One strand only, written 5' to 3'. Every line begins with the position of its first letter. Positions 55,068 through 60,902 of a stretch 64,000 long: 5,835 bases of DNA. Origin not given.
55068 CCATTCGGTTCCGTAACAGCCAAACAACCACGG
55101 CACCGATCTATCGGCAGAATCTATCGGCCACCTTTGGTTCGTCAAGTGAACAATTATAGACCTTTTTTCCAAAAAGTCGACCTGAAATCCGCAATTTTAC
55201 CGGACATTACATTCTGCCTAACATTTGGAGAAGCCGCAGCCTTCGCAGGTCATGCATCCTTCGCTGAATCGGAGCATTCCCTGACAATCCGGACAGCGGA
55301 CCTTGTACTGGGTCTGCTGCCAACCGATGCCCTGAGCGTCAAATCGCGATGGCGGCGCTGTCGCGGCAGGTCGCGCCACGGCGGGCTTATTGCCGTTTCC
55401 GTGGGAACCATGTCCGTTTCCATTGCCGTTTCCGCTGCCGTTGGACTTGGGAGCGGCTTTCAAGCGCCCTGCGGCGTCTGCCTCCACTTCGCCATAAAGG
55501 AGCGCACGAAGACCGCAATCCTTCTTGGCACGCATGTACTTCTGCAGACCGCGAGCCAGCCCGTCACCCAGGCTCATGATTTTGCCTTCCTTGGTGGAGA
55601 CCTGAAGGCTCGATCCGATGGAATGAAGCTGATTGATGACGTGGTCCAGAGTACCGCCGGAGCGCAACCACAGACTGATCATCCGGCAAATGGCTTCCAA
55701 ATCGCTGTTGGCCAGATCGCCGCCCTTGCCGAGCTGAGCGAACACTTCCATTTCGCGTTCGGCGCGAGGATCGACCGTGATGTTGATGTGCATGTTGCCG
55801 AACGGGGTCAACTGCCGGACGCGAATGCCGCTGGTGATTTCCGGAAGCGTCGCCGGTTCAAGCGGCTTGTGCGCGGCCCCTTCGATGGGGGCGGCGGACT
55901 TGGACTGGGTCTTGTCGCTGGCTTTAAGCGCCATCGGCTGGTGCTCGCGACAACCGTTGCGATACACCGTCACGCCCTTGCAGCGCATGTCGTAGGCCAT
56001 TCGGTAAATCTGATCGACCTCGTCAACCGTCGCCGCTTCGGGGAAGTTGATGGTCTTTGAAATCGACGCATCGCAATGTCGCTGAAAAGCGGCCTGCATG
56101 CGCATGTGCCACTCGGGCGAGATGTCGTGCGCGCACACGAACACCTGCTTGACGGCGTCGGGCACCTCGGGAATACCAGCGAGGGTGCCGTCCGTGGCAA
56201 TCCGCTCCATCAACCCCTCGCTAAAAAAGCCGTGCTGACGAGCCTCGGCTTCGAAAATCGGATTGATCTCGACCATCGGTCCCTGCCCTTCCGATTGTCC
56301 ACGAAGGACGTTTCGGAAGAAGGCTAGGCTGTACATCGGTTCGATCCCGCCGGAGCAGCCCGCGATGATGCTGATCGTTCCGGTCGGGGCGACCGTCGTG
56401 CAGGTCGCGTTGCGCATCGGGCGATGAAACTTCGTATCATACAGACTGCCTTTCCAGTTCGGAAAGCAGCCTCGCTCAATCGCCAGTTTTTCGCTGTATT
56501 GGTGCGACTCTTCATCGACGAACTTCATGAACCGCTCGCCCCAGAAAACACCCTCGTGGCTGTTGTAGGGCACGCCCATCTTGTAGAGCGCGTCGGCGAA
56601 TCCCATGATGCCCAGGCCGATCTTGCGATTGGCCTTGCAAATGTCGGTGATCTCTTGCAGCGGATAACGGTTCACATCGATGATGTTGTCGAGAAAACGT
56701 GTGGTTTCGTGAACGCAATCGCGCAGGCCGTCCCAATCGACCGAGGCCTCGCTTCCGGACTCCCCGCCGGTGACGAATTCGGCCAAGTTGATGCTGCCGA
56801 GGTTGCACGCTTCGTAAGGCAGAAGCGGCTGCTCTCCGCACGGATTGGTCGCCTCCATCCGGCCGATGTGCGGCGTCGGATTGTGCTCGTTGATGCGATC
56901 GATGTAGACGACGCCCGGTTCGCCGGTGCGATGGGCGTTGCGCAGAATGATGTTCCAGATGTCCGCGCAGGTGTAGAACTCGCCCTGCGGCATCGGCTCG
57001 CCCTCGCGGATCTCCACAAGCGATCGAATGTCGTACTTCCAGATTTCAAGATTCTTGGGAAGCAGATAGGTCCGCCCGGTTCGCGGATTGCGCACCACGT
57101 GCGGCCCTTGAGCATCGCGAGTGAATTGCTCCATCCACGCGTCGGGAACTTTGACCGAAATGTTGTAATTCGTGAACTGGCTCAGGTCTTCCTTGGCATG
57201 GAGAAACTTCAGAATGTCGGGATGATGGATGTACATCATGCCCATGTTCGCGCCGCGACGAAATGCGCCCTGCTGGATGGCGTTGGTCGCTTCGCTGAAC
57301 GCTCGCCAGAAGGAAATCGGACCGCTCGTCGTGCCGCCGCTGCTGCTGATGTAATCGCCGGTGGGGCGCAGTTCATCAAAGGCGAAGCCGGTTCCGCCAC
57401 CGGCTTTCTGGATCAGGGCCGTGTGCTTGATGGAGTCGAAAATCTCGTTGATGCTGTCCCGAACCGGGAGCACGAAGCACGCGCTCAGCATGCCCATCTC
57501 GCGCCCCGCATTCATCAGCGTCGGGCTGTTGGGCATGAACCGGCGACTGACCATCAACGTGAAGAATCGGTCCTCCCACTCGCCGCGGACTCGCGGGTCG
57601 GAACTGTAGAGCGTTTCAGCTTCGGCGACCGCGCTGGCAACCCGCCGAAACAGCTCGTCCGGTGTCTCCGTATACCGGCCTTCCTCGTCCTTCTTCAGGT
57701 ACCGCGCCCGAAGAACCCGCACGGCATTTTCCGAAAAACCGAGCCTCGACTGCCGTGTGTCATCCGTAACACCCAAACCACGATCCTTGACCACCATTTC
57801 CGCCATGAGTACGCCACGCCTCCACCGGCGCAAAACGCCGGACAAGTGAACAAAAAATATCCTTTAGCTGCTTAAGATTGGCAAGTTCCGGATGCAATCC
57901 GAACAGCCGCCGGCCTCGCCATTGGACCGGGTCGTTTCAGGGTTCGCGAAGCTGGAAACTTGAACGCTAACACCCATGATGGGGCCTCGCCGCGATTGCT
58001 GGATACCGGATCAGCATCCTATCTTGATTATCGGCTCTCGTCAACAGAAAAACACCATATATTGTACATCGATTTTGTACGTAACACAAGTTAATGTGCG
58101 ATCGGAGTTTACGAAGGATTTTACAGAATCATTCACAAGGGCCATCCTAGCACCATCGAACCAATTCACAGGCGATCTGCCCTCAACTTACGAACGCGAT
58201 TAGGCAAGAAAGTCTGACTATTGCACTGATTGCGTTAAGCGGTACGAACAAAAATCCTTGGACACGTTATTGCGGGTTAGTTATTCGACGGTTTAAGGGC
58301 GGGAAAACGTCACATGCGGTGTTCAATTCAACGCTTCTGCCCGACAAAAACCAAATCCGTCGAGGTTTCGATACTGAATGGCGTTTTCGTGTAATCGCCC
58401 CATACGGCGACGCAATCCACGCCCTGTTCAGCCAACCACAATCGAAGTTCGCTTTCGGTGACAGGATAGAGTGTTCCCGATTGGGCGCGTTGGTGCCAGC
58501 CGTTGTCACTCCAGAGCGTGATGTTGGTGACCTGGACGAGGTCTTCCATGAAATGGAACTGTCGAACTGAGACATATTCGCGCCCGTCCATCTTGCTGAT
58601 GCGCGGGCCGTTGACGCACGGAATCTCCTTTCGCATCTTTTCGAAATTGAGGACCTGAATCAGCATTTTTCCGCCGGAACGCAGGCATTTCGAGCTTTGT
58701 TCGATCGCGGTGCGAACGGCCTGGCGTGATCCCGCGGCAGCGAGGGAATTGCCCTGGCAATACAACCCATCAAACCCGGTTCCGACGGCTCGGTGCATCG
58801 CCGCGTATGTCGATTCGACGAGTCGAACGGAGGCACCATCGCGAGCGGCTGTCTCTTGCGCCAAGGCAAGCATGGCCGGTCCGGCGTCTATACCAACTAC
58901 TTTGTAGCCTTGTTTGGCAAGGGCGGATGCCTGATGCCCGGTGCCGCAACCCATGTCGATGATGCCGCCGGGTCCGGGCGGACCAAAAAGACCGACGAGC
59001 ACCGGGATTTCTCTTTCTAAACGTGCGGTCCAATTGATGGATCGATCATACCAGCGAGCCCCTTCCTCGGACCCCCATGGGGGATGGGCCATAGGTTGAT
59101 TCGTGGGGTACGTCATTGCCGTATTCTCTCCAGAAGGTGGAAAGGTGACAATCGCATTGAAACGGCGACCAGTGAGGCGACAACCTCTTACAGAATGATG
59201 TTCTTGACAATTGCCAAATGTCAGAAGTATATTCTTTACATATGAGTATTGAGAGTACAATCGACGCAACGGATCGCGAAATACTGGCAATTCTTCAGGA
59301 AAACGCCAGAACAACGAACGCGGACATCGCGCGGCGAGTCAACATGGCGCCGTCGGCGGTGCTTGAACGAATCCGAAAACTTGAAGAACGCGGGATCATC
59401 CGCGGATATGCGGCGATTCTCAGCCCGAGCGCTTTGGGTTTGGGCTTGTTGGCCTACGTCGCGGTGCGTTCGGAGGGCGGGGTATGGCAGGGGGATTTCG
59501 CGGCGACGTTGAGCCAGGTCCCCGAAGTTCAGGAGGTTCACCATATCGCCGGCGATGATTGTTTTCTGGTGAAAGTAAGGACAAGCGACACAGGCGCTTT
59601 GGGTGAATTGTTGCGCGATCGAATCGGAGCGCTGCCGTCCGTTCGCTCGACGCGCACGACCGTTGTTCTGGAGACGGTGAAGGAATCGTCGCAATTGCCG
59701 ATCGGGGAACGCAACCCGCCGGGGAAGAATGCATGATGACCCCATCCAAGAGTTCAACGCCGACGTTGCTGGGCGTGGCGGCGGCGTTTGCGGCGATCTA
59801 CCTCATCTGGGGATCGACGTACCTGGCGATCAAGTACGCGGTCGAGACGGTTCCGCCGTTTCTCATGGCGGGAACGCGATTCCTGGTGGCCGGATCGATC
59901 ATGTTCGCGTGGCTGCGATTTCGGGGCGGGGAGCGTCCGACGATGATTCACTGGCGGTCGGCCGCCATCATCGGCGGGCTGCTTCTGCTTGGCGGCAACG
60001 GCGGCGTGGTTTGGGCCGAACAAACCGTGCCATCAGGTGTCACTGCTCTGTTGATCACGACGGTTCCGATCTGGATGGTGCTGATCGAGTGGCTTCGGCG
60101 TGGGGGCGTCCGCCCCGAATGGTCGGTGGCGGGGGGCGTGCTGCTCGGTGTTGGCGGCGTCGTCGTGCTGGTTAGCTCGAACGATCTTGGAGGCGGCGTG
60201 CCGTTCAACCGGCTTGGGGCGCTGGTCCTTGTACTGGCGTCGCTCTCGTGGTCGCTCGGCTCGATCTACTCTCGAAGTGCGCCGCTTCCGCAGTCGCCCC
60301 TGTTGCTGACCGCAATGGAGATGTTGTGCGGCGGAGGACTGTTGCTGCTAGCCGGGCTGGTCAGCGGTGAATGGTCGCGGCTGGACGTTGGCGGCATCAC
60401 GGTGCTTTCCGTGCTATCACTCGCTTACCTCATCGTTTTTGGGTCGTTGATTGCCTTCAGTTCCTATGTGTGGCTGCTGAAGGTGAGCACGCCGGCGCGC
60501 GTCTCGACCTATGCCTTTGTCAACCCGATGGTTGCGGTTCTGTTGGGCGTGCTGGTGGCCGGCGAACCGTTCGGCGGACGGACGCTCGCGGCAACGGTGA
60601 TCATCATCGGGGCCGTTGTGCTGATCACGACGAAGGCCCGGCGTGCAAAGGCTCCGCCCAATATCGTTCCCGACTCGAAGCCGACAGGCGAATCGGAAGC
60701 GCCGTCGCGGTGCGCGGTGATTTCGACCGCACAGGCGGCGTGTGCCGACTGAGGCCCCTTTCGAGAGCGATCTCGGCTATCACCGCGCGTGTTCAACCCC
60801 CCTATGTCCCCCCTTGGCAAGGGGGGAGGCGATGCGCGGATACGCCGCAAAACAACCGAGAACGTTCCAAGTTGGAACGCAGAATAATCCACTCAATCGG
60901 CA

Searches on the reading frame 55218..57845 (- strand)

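Call 13: search_protein_families(library=pfam, max_evalue=0.001, proteins=[window:55218-57845:-])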
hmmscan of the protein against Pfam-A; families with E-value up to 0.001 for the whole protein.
window:55218-57845:- (875 aa): 3 families
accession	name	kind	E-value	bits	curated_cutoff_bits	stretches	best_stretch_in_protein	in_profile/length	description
PF02867.20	Ribonuc_red_lgC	-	4.4e-123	412.1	23.9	2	121-472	1-347/523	Ribonucleotide reductase, barrel domain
PF00317.26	Ribonuc_red_lgN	-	2.5e-25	88.8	28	1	37-118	3-77/77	Ribonucleotide reductase, all-alpha domain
PF12637.14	TSCPD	-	2.1e-14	54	22.8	1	681-771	8-88/88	TSCPD domain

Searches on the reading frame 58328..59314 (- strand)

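Call 13: search_protein_families(library=pfam, max_evalue=0.001, proteins=[window:58328-59314:-])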
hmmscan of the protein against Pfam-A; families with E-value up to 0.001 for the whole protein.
window:58328-59314:- (328 aa): 6 families
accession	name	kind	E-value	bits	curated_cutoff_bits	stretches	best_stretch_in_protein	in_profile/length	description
PF13649.12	Methyltransf_25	-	3.7e-15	56.8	27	1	118-215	1-97/97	Methyltransferase domain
PF08241.18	Methyltransf_11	-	1.3e-11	45.4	21.2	1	120-219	2-95/95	Methyltransferase domain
PF08242.18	Methyltransf_12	-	4.6e-09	37.3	30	1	120-216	2-97/98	Methyltransferase domain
PF13847.12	Methyltransf_31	-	9.2e-09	35.6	27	1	118-223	7-113/145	Methyltransferase domain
PF13489.12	Methyltransf_23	-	9.8e-09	35.6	27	1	112-302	20-162/164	Methyltransferase domain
PF05175.20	MTS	-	1e-06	28.9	23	1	116-227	33-146/170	Methyltransferase small domain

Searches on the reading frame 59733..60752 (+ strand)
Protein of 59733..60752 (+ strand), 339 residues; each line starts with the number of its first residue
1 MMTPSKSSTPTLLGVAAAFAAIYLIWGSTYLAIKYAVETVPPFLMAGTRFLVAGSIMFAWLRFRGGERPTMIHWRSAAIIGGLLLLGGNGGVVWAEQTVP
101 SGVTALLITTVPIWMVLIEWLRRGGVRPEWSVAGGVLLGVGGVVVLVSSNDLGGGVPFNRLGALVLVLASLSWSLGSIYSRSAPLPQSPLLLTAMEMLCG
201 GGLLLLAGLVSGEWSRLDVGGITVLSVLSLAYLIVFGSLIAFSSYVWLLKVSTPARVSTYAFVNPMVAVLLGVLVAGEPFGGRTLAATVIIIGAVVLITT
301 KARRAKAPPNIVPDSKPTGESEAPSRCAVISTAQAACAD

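Call 13: search_protein_families(library=pfam, max_evalue=0.001, proteins=[window:59733-60752:+])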
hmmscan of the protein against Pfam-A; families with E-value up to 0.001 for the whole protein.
window:59733-60752:+ (339 aa): 1 family
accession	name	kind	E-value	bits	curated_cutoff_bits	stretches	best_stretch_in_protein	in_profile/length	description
PF00892.27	EamA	-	8.2e-36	123.7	28.2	2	161-299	2-134/135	EamA-like transporter family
